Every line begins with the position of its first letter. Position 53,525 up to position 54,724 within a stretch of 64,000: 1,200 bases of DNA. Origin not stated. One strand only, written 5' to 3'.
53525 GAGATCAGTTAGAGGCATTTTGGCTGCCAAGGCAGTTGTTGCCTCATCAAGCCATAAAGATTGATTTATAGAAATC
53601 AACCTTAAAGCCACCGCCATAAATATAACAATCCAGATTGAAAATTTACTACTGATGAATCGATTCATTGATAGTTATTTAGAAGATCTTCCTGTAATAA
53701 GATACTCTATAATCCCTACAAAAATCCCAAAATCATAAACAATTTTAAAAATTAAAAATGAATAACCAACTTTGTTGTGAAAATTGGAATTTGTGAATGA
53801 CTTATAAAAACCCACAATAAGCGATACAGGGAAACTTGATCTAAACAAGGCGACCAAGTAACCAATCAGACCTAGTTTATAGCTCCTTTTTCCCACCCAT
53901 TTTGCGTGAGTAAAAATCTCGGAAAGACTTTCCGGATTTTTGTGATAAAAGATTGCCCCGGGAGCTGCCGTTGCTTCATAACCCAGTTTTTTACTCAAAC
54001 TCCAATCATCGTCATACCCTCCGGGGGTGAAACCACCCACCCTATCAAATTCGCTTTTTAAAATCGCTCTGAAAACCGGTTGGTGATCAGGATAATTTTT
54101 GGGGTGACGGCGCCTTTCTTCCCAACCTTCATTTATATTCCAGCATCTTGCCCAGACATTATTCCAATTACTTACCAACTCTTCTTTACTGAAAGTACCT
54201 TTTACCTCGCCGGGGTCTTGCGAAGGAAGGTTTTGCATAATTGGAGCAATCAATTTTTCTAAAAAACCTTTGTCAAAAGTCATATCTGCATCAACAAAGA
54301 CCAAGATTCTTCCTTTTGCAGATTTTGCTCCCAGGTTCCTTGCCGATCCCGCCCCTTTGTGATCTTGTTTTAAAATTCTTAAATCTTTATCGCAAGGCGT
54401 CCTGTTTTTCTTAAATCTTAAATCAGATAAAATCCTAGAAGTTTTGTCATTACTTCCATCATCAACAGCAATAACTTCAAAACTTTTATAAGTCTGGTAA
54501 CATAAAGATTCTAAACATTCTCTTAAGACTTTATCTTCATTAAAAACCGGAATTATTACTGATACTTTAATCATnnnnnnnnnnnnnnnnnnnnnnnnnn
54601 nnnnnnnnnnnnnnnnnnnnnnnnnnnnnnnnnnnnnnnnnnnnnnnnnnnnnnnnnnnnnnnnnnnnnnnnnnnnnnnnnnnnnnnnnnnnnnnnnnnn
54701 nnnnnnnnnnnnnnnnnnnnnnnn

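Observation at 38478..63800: About 25-kb contiguous glycan-assembly island with the full logic of a lipid-linked, extracytoplasmic glycosylation system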

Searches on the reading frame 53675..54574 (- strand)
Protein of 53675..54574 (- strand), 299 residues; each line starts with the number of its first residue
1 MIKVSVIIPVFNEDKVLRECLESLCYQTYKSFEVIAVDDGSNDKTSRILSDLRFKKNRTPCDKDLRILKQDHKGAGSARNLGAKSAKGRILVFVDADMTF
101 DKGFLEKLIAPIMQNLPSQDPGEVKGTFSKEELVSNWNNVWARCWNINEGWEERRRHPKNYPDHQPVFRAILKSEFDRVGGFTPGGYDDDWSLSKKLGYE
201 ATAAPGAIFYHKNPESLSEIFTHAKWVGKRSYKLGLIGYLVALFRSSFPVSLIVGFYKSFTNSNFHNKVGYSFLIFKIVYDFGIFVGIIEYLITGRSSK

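Call 4: search_protein_families(library=pfam, proteins=[window:53675-54574:-], max_evalue=0.01)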
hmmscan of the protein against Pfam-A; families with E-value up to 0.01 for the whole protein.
window:53675-54574:- (299 aa): 4 families
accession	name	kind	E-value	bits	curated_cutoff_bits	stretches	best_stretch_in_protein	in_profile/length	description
PF00535.33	Glycos_transf_2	-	4.5e-31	108.5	23.3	1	5-117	1-108/168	Glycosyl transferase family 2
PF13641.12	Glyco_tranf_2_3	-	1.1e-10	42.4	27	1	4-219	3-219/230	Glycosyltransferase like family 2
PF10111.15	Glyco_tranf_2_2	-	1.1e-09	38.6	27.3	1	5-110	1-104/276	Glycosyltransferase like family 2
PF13704.12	Glyco_tranf_2_4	-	0.0049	17.8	27.5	1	12-97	2-81/98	Glycosyl transferase family 2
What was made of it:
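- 53675..54574 (-): GT2c: membrane-anchored GT2 with a C-terminal TM hairpin (299 aa), core; acceptor unassigned. Pfam Glycos_transf_2 108 bits (call 4).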

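Call 10: search_protein_families(library=ncbifam, proteins=[window:53675-54574:-], max_evalue=0.001)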
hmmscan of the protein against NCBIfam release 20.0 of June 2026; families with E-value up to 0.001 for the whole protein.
window:53675-54574:- (299 aa): 23 families
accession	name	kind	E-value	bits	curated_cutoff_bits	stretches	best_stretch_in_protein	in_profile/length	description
NF007482.0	PRK10073.1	equivalog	2.8e-22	79.1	423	1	3-110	7-108/334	glycosyltransferase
NF041875.1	EPS_EpsD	equivalog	1.2e-21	77.5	370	1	4-110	1-102/325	exopolysaccharide biosynthesis glycosyltransferase EpsD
TIGR04283.1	glyco_like_mftF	equivalog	6.5e-19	68.4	182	1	4-197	1-169/221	TIGR04283 family arsenosugar biosynthesis glycosyltransferase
TIGR03965.1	mycofact_glyco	equivalog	5.8e-18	65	280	1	3-113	75-180/467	mycofactocin biosynthesis glycosyltransferase MftF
NF047683.1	TeichurnBiosyTuaG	equivalog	1.7e-17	63.9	400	1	3-113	7-112/252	teichuronic acid biosynthesis protein TuaG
TIGR03937.1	PgaC_IcaA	equivalog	1.9e-17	63.4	422.3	1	3-115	46-153/407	poly-beta-1,6-N-acetyl-D-glucosamine synthase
NF038299.1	EPS_HpsN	equivalog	9.2e-14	51.1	425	1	3-109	2-103/317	hormogonium polysaccharide biosynthesis glycosyltransferase HpsN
NF050050.1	ProtGlycPglI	equivalog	3.2e-12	46.5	500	1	2-111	2-107/306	GalNAc(5)-diNAcBac-PP-undecaprenol beta-1,3-glucosyltransferase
NF041394.1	GtaseAglG_Halo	equivalog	9.6e-12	44.8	440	1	3-110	2-105/304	glucosyl-dolichyl phosphate glucuronosyltransferase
NF038302.1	EPS_HpsE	equivalog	1.4e-11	43.9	300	1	3-104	2-103/307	hormogonium polysaccharide biosynthesis glycosyltransferase HpsE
TIGR04242.1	nodulat_NodC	equivalog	2.4e-11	43.2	550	1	3-112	49-156/395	chitooligosaccharide synthase NodC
NF007986.1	PRK10714.1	equivalog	1.6e-10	40.6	529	1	3-101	7-104/316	undecaprenyl-phosphate 4-deoxy-4-formamido-L-arabinose transferase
NF053739.1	GlytfEpsEBac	equivalog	9.6e-10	37.9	450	1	3-96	2-91/265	glycosyltransferase EpsE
TIGR03111.1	glyc2_xrt_Gpos1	hypoth_equivalog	1.3e-09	37.4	363.95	1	3-115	50-159/439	TIGR03111 family XrtG-associated glycosyltransferase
NF045692.1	OglycostaseCruG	equivalog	2.7e-09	36.4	600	1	3-110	42-150/386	2'-O-glycosyltransferase CruG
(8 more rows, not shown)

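Call 29: search_solved_structures(query=window:53675-54574:-, max_evalue=0.001)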
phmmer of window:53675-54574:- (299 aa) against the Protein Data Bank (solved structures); distinct sequences matched with E-value up to 0.001: 30.
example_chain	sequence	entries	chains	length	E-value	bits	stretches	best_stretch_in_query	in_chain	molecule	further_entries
5hea_A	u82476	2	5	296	1.2e-18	70.5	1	4-115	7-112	Putative glycosyltransferase (GalT1)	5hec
2z87_A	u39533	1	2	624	2.1e-17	66.4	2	4-106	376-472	Chondroitin synthase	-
2z86_A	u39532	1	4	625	2.1e-17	66.4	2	4-106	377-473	Chondroitin synthase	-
5tze_C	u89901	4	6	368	1.5e-11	47.2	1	3-109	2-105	Glycosyl transferase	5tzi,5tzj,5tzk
5tz8_A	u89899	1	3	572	2.9e-11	46.3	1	3-109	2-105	Glycosyl transferase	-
6p61_A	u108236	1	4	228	2.6e-10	43.1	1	4-105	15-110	Glycosyltransferase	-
3bcv_A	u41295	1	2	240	4.2e-10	42.4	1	3-102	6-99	Putative glycosyltransferase protein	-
6h1j_A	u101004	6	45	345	2.4e-07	33.4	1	1-108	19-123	Probable ss-1,3-N-acetylglucosaminyltransferase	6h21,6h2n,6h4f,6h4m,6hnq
3l7m_A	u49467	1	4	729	3.8e-07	32.7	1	2-98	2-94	Teichoic acid biosynthesis protein F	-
3l7j_A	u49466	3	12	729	3.8e-07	32.7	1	2-98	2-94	Teichoic acid biosynthesis protein F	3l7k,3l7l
3l7i_A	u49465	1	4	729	3.8e-07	32.7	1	2-98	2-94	Teichoic acid biosynthesis protein F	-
5mlz_A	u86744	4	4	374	5.3e-07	32.3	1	2-114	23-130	Dolichol monophosphate mannose synthase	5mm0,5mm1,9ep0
8vh7_A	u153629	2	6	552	6.4e-07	32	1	4-113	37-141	Heparosan synthase B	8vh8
6s22_A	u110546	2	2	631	6.4e-07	32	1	5-181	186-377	Polypeptide N-acetylgalactosaminyltransferase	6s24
8viw_A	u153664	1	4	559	6.5e-07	32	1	4-113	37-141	Heparosan synthase B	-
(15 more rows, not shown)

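Call 38: find_homologous_proteins(query=window:53675-54574:-, max_evalue=0.001)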
Query window:53675-54574:- (299 aa): 2519 proteins with E <= 0.001 among 3364 candidates; the best 120 are listed.
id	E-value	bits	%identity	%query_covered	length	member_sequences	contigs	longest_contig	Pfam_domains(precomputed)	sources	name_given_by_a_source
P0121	6.9e-201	684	99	100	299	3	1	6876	PF10111.15,PF13641.13,PF00535.33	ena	-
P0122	3.9e-139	481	72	100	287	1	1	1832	PF10111.15,PF13641.13,PF00535.33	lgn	-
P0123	1.0e-137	476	71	100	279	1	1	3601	PF10111.15,PF13641.13,PF00535.33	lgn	-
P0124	2.4e-130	452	68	100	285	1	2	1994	PF10111.15,PF13641.13,PF00535.33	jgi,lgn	-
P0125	1.2e-129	450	67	100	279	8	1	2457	PF10111.15,PF13641.13,PF00535.33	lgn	-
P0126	2.8e-129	449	67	100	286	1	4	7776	PF10111.15,PF13641.13,PF00535.33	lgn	-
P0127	3.9e-128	445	69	100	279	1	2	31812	PF10111.15,PF13641.13,PF00535.33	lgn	-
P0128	7.3e-128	444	66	100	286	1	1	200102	PF10111.15,PF13641.13,PF00535.33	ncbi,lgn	-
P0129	5.9e-127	441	66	100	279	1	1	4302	PF10111.15,PF13641.13,PF00535.33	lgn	-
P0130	5.9e-127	441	66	99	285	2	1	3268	PF10111.15,PF13641.13,PF00535.33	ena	-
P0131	8.2e-127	441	66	100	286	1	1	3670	PF10111.15,PF13641.13,PF00535.33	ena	-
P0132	3.9e-126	438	67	99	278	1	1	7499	PF10111.15,PF13641.13,PF00535.33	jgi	jgi:glycosyltransferase involved in cell wall biosynthesis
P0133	6.4e-126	438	67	100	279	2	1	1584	PF10111.15,PF13641.13,PF00535.33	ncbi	-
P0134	9.3e-126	437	66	99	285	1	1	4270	PF10111.15,PF13641.13,PF00535.33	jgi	jgi:glycosyltransferase involved in cell wall biosynthesis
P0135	1.2e-125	437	65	100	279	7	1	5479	PF10111.15,PF13641.13,PF00535.33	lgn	-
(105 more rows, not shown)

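Call 46: predict_structure(alignment_id=A2)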
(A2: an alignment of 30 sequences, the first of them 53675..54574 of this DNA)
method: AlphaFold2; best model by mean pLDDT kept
length: 299 residues; sequences in the alignment: 30
mean_pLDDT: 89.0   pTM: 0.85
mean pLDDT of the five models: 89.0, 88.8, 87.0, 86.4, 70.7
residues with pLDDT >= 90: 213; 70-90: 59; 50-70: 26; < 50: 1
segments of 3 or more residues with pLDDT < 50: none
pLDDT, mean of each block of 10 residues (from residue 1): 92 91 92 95 89 65 84 92 96 95 97 73 84 94 92 90 94 95 77 92 96 94 92 89 92 88 69 93 96 81
secondary structure, 60 per line:
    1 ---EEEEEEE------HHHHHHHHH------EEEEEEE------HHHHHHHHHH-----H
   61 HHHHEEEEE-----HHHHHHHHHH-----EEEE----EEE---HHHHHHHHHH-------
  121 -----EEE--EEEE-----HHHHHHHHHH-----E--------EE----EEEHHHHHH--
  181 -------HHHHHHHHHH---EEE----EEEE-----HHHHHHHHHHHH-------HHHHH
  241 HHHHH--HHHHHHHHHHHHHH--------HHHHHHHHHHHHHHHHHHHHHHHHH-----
elements in order: E4-10 H17-25 E32-38 H45-54 H60-64 E65-69 H75-84 E90-93 E98-100 H104-113 E126-128 E131-134 H140-149 E170-172 H173-178 H188-197 E201-203 E208-211 H217-228 H236-245 H248-261 H270-294

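Call 49: fold_search(model_id=the predicted structure, library=pdb)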
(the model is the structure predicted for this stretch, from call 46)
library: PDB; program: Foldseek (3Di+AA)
matches with E <= 10: 1306; with E <= 0.001: 299
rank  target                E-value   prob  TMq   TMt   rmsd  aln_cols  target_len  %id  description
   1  5hea_A                1.4e-14  1.00  0.52  0.56  11.4       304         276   20  CgT structure in hexamer (released 2016-08-31)
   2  5tzi                  2.5e-13  1.00  0.46  0.41  14.8       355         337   16  Crystal structure of S. aureus TarS 1-349 (released 2017-01-04)
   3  8bz7_A                4.9e-13  1.00  0.50  0.26  10.6       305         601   18  Crystal structure of the L. monocytogenes RmlT in complex with TDP-rhamnose (released 2023-12-27)
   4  8bz5_B                6.7e-13  1.00  0.49  0.26  11.9       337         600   18  Crystal structure of the L. monocytogenes RmlT in complex with HEPES (released 2023-12-27)
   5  6yv7_B                2.5e-12  1.00  0.54  0.48   8.2       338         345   17  Mannosyltransferase PcManGT from Pyrobaculum calidifontis (released 2020-07-22)
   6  8bz5_A                3.0e-12  1.00  0.51  0.26  11.1       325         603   17  Crystal structure of the L. monocytogenes RmlT in complex with HEPES (released 2023-12-27)
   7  8bz8_B                3.2e-12  1.00  0.52  0.27   8.7       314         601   16  Crystal structure of the L. monocytogenes RmlT D198A variant in complex with TDP-rhamnose (released 2023-12-27)
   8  8bz8_E                3.2e-12  1.00  0.51  0.26  11.6       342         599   15  Crystal structure of the L. monocytogenes RmlT D198A variant in complex with TDP-rhamnose (released 2023-12-27)
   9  8bz7_E                3.5e-12  1.00  0.51  0.27  10.7       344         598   17  Crystal structure of the L. monocytogenes RmlT in complex with TDP-rhamnose (released 2023-12-27)
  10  8bz6_B                4.4e-12  1.00  0.52  0.27   9.8       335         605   16  Crystal structure of the L. monocytogenes RmlT in complex with UDP-glucose (released 2023-12-27)
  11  8bz7_B                4.4e-12  1.00  0.51  0.26  10.7       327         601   17  Crystal structure of the L. monocytogenes RmlT in complex with TDP-rhamnose (released 2023-12-27)
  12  9gzk_C                5.0e-12  1.00  0.51  0.27  10.8       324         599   16  Crystal structure of the L. monocytogenes RmlT in complex with 4-RboP-(CH2)6NH2 (released 2024-12-18)
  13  5tze_C                5.7e-12  1.00  0.46  0.40  14.9       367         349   17  Crystal structure of S. aureus TarS in complex with UDP-GlcNAc (released 2017-01-04)
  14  6p61_B                7.8e-12  1.00  0.51  0.78   4.0       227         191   20  Structure of a Glycosyltransferase from Leptospira borgpetersenii serovar Hardjo-bovis (strain JB197) (released 2019-07-10)
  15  8bz7_D                8.9e-12  1.00  0.50  0.26  11.6       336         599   17  Crystal structure of the L. monocytogenes RmlT in complex with TDP-rhamnose (released 2023-12-27)
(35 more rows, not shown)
